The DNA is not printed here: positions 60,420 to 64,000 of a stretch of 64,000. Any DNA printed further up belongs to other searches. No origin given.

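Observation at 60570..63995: Tape measure protein carrying two different peptidoglycan-hydrolase motifs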

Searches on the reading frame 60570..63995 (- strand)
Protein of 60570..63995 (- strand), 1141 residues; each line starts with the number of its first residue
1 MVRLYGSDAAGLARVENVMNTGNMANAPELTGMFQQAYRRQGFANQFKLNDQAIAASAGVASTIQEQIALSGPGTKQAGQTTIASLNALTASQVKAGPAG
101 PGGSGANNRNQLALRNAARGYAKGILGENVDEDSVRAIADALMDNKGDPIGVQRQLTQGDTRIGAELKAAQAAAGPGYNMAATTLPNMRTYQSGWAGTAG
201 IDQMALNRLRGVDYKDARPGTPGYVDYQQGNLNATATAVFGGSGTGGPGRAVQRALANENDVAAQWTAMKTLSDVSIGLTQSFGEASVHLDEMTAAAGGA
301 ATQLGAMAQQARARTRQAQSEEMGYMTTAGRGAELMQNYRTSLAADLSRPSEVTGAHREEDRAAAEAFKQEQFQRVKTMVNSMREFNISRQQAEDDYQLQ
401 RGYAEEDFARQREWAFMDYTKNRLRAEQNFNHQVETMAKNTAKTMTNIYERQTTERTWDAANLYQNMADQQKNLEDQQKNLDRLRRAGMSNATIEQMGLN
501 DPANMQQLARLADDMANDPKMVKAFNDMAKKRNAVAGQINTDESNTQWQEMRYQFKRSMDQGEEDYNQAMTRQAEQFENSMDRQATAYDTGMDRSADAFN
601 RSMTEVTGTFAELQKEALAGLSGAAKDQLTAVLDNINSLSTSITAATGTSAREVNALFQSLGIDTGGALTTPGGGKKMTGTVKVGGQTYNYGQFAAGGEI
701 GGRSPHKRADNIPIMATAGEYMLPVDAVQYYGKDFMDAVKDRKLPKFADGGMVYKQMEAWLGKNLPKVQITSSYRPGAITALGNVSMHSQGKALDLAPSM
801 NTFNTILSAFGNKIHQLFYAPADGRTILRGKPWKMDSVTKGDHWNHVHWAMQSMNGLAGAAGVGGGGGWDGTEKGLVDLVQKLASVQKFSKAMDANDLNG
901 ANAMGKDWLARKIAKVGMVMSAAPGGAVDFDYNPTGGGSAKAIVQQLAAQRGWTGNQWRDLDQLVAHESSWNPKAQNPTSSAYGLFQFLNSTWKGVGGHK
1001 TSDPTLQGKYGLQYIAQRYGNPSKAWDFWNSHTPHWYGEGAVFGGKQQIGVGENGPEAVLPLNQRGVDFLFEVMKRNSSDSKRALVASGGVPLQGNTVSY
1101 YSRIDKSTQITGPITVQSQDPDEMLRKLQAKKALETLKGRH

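Call 6: search_protein_families(library=pfam, proteins=[window:60570-63995:-], max_evalue=1)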
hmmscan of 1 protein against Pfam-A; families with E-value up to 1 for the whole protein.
window:60570-63995:- (1141 aa): 4 families
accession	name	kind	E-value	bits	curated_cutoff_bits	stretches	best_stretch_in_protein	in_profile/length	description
PF01464.25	SLT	-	1.2e-07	31.7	21.3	1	961-1023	17-84/117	Transglycosylase SLT domain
PF06737.19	Transglycosylas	-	1.4e-05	26.1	27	1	959-1006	5-52/77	Transglycosylase-like domain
PF08291.16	Peptidase_M15_3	-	0.039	14.5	23.2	1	755-808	33-86/108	Peptidase M15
PF04513.17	Baculo_PEP_C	-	0.065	13.7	38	1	569-661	24-115/140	Baculovirus polyhedron envelope protein, PEP, C terminus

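Call 7: search_protein_families(library=phrogs, proteins=[window:60570-63995:-], max_evalue=0.001)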
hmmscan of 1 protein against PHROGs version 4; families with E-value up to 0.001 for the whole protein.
window:60570-63995:- (1141 aa): 8 families
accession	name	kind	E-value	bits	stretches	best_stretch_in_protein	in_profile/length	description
phrog_13339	-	tail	3.6e-36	124.9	1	897-1059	1896-2051/2156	tail length tape measure protein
phrog_15428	-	unknown function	1.2e-35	124.1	1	939-1037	70-168/168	-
phrog_991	-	tail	3.6e-28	98.8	1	927-1096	1275-1445/1966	tail length tape measure protein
phrog_4197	-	tail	1.9e-23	83.3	1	685-1083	1155-1599/1783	tail length tape measure protein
phrog_329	-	tail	1.6e-17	64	1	933-1042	752-860/949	minor tail protein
phrog_12661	-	other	1.2e-15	58.8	1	944-1032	91-179/182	transglycosylase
phrog_3547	-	tail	3.3e-13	49.3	2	914-1102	1327-1502/1767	tail length tape measure protein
phrog_196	-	tail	9.1e-06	25.5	1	963-1021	402-462/536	baseplate hub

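Call 10: search_dna_similar(query=window:60570-63995:-, collection=phages, mode=protein, max_rows=30)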
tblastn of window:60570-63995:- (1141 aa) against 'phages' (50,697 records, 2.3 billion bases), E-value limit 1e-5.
Records with a match: 347; places in all: 347; records where one place covers at least 80% of the query: 0.
Best place of each record, by identity: 60-80% 6; <60% 341.
By first word of the organism name: Streptomyces 117; Microbacterium 89; Gordonia 68; Mycobacterium 29; Corynebacterium 17; Curtobacterium 7; Lactobacillus 6; Rhodococcus 4; Brevibacterium 3; Arthrobacter 3; and 2 more.
By host as written in the record: Gordonia terrae 3612 60; Microbacterium foliorum NRRL B-24224 52; Streptomyces griseus ATCC 10137 28; Microbacterium foliorum NRRL B-24224 SEA 27; Mycobacterium smegmatis mc2 155 24; Streptomyces lividans JI 1326 24; Streptomyces coelicolor 16; Corynebacterium vitaeruminis NCIB 9291 13; and 37 more.
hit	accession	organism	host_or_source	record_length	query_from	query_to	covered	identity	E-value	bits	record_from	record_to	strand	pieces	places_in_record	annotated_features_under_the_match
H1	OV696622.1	Brevibacterium phage Rousseau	French washed-rind cheese surface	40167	715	1129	36%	28.2%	6e-15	87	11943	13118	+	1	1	Tail tape measure protein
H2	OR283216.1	Rhodococcus phage MacGully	Rhodococcus equi NRRL B-16538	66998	745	1064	28%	30.9%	2e-19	101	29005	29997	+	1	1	48: tape measure protein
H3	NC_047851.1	Brevibacterium phage LuckyBarnes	Brevibacterium iodinum ATCC 15728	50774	895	1059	14%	48.5%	4e-29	133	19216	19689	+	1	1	tape measure protein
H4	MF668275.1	Brevibacterium phage LuckyBarnes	Brevibacterium iodinum ATCC 15728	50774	895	1059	14%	48.5%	4e-29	133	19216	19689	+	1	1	tape measure protein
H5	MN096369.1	Gordonia phage Phendrix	Gordonia terrae 3612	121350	788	1060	24%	29.1%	3e-16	91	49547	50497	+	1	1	85: tape measure protein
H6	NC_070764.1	Gordonia phage Phendrix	Gordonia terrae 3612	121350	788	1060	24%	29.1%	3e-16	91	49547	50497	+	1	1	85: transglycosylase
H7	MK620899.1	Gordonia phage GodonK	Gordonia terrae 3612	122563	788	1060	24%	28.8%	1e-15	89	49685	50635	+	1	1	87: tape measure protein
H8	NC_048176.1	Gordonia phage GodonK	Gordonia terrae 3612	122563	788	1060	24%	28.8%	1e-15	89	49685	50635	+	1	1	87: tail length tape measure protein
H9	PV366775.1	Gordonia phage Frizzle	Gordonia terrae 3612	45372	941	1137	17%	34.5%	3e-10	71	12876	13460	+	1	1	14: tape measure protein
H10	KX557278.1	Gordonia phage Ghobes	Gordonia terrae 3612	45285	941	1137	17%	34.0%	5e-10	70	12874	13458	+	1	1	14: tape measure protein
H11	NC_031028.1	Gordonia phage Ghobes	Gordonia terrae 3612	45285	941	1137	17%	34.0%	5e-10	70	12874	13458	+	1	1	14: tail length tape measure protein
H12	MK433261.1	Gordonia phage Msay19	Gordonia terrae 3612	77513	944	1097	13%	43.5%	7e-27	125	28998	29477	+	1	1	28: tape measure protein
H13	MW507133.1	Gordonia phage RoyalG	Gordonia terrae CAG3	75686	944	1097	13%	43.5%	8e-27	125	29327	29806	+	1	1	28: tape measure protein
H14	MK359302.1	Gordonia phage Sombrero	Gordonia terrae 3612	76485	944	1097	13%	43.5%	8e-27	125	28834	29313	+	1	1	27: tape measure protein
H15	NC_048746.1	Gordonia phage Sombrero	Gordonia terrae 3612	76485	944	1097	13%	43.5%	8e-27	125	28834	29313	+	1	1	27: tail length tape measure protein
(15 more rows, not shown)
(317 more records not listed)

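Call 14: find_homologous_proteins(query=window:60570-63995:-, max_evalue=0.00001)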
Query window:60570-63995:- (1141 aa): 10 proteins with E <= 0.00001 among 8000 candidates.
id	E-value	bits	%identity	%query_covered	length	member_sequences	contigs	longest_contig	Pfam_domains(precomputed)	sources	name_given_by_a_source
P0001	0.0e+0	2552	100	100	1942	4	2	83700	PF20155.5,PF01464.26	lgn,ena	-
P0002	0.0e+0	1242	53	100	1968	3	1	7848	PF06737.20,PF10145.15,PF20155.5,PF01464.26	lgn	-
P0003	0.0e+0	1075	49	98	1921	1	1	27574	PF06737.20,PF10145.15,PF01464.26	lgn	-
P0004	2.4e-257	875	44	82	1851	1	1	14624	PF10145.15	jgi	jgi:TP901 family phage tail tape measure protein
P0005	4.3e-215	735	38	100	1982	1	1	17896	PF10145.15,PF01464.26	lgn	-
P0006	8.0e-138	479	32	59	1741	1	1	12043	PF10145.15,PF01464.26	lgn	-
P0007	7.5e-135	469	37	79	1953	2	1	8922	PF10145.15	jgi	-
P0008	1.0e-102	363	48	20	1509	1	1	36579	PF01551.30,PF01464.26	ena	-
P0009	2.2e-65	239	27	77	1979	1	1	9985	-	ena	-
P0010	2.4e-10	57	37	11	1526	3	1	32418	PF10145.15,PF18013.7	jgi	-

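Call 16: find_encoding_contigs(protein=P0001, flank=10000, max_places=4)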
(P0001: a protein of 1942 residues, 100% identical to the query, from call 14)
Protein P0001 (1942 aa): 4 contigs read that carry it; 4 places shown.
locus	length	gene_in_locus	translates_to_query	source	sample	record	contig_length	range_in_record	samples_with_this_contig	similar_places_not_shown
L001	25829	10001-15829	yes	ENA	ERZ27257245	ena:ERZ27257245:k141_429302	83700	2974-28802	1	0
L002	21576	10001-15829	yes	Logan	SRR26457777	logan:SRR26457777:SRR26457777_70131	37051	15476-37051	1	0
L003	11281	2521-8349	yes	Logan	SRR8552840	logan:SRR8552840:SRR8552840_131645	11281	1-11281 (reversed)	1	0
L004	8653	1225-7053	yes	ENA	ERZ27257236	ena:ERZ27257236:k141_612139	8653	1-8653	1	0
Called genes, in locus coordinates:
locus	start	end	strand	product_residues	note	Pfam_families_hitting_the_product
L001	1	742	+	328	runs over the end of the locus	PF14550:Peptidase_S78_2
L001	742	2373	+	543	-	-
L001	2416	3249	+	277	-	-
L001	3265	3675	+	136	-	PF09956:Phage_cement_2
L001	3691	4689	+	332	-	-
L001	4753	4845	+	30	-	-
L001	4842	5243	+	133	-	-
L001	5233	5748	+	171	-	-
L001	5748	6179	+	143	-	-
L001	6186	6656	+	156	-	-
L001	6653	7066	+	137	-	PF19586:DUF6093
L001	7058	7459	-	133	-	PF13392:HNH_3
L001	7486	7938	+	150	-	PF04883:HK97-gp10_like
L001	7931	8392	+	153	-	-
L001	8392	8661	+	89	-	-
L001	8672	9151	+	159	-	PF25595:Phage_TTP_16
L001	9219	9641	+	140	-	-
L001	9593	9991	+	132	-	-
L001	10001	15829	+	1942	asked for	PF20155:TMP_3, PF01464:SLT (weak)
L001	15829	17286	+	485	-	-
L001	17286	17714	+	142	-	PF23140:Gp80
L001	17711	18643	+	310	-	-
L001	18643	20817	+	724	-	-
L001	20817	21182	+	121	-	PF23140:Gp80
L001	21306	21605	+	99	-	-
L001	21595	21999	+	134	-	-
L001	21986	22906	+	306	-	PF01145:Band_7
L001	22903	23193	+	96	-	-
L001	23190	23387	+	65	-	-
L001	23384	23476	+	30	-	-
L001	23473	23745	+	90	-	-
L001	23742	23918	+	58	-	-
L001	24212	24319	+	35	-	-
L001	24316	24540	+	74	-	-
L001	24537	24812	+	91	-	-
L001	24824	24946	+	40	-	-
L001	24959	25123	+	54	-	-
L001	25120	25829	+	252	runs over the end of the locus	-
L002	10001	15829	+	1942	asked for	PF20155:TMP_3, PF01464:SLT (weak)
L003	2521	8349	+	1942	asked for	PF20155:TMP_3, PF01464:SLT (weak)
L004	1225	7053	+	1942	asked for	PF20155:TMP_3, PF01464:SLT (weak)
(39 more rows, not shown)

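Call 19: search_protein_families(library=pfam, proteins=[P0001, P0002, P0003, P0005, P0008], max_evalue=0.1)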
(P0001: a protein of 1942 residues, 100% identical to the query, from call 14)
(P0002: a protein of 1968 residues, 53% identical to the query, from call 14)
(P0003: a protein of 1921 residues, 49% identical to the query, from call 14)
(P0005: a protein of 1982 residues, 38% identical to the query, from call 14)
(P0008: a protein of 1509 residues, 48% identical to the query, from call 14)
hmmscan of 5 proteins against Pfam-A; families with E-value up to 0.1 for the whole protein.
P0001 (1942 aa): 6 families
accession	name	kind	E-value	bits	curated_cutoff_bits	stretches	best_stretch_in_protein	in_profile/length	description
PF20155.4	TMP_3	-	1.3e-09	38.5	41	2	73-182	6-114/192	Tape measure protein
PF10145.14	PhageMin_Tail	-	6.7e-09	36.3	33.2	1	103-289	2-182/201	Phage-related minor tail protein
PF01464.25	SLT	-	3.3e-07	30.3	21.3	1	1762-1824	17-84/117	Transglycosylase SLT domain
PF06737.19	Transglycosylas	-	2.6e-05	25.2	27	1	1760-1807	5-52/77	Transglycosylase-like domain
PF04899.17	MbeD_MobD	-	0.00077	20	21.6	1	90-146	15-68/70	MbeD/MobD like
PF08291.16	Peptidase_M15_3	-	0.03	14.9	23.2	0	1556-1609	33-86/108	Peptidase M15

P0002 (1968 aa): 4 families
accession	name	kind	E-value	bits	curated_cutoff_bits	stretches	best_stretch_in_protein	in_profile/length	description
PF10145.14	PhageMin_Tail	-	1.8e-09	38.2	33.2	1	104-289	3-182/201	Phage-related minor tail protein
PF01464.25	SLT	-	2.8e-07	30.5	21.3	1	1783-1850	12-84/117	Transglycosylase SLT domain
PF20155.4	TMP_3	-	1e-06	29.1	41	2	75-183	8-115/192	Tape measure protein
PF06737.19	Transglycosylas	-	2.2e-05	25.5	27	1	1787-1831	6-50/77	Transglycosylase-like domain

P0003 (1921 aa): 4 families
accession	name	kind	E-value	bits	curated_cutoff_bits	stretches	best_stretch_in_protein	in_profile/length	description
PF10145.14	PhageMin_Tail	-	2.2e-14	54.2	33.2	1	105-289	4-182/201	Phage-related minor tail protein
PF01464.25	SLT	-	4.5e-08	33.1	21.3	1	1741-1803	17-84/117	Transglycosylase SLT domain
PF06737.19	Transglycosylas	-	3.7e-06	27.9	27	1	1739-1788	5-54/77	Transglycosylase-like domain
PF20155.4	TMP_3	-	6.9e-05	23.1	41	2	73-176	6-109/192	Tape measure protein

P0005 (1982 aa): 4 families
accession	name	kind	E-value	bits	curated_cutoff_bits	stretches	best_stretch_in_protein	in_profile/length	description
PF10145.14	PhageMin_Tail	-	6.8e-12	46.1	33.2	1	110-291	4-183/201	Phage-related minor tail protein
PF01464.25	SLT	-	1.9e-09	37.6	21.3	1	1799-1867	12-85/117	Transglycosylase SLT domain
PF06737.19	Transglycosylas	-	4.5e-05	24.5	27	1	1804-1869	7-72/77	Transglycosylase-like domain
PF20155.4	TMP_3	-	0.0042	17.3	41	2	180-282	51-146/192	Tape measure protein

P0008 (1509 aa): 5 families
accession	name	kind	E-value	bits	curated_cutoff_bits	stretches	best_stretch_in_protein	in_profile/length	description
PF01551.29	Peptidase_M23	-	4.6e-32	110.5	28.7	1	1135-1229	2-96/96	Peptidase family M23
PF01464.25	SLT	-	1.6e-06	28.1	21.3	1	1319-1385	14-85/117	Transglycosylase SLT domain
PF06737.19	Transglycosylas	-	6.6e-05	23.9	27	1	1326-1367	11-52/77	Transglycosylase-like domain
PF16058.10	Mucin-like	-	0.047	14.5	28.7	0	655-709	26-80/94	Mucin-like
PF07862.16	Nif11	-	0.075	13.8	23.8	0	842-866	4-28/48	Nif11 domain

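Call 25: get_annotated_region(hit=H2, flank=6000)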
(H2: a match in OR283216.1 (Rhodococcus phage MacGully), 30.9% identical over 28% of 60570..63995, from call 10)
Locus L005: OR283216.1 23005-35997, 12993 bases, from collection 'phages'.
description: Rhodococcus phage MacGully, complete genome.
organism: Rhodococcus phage MacGully (NCBI taxid 3069508)
taxonomy: Viruses; Duplodnaviria; Heunggongvirae; Uroviricota; Caudoviricetes; Zierdtviridae
host: Rhodococcus equi NRRL B-16538; source: soil; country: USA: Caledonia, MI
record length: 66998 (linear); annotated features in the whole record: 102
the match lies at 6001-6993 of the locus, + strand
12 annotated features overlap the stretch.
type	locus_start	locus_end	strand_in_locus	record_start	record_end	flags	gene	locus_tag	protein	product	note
CDS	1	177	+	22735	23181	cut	42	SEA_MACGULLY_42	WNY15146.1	tail terminator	-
CDS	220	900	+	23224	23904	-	43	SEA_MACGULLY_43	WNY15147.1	major tail protein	-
CDS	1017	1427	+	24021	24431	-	44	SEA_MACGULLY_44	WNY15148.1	hypothetical protein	-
CDS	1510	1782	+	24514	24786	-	45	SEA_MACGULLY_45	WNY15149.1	hypothetical protein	-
CDS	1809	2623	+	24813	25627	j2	47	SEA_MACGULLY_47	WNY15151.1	tail assembly chaperone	-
CDS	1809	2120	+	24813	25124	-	46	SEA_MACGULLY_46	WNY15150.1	tail assembly chaperone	-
CDS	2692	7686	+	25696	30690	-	48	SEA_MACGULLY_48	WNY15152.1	tape measure protein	-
CDS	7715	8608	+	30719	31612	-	49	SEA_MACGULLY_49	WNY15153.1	minor tail protein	-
CDS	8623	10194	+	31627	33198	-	50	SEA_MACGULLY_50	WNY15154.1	minor tail protein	-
CDS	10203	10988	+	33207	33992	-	51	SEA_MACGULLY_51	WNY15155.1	hypothetical protein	-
CDS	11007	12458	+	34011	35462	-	52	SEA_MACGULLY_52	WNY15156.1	minor tail protein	-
CDS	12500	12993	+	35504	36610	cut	53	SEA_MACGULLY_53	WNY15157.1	minor tail protein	-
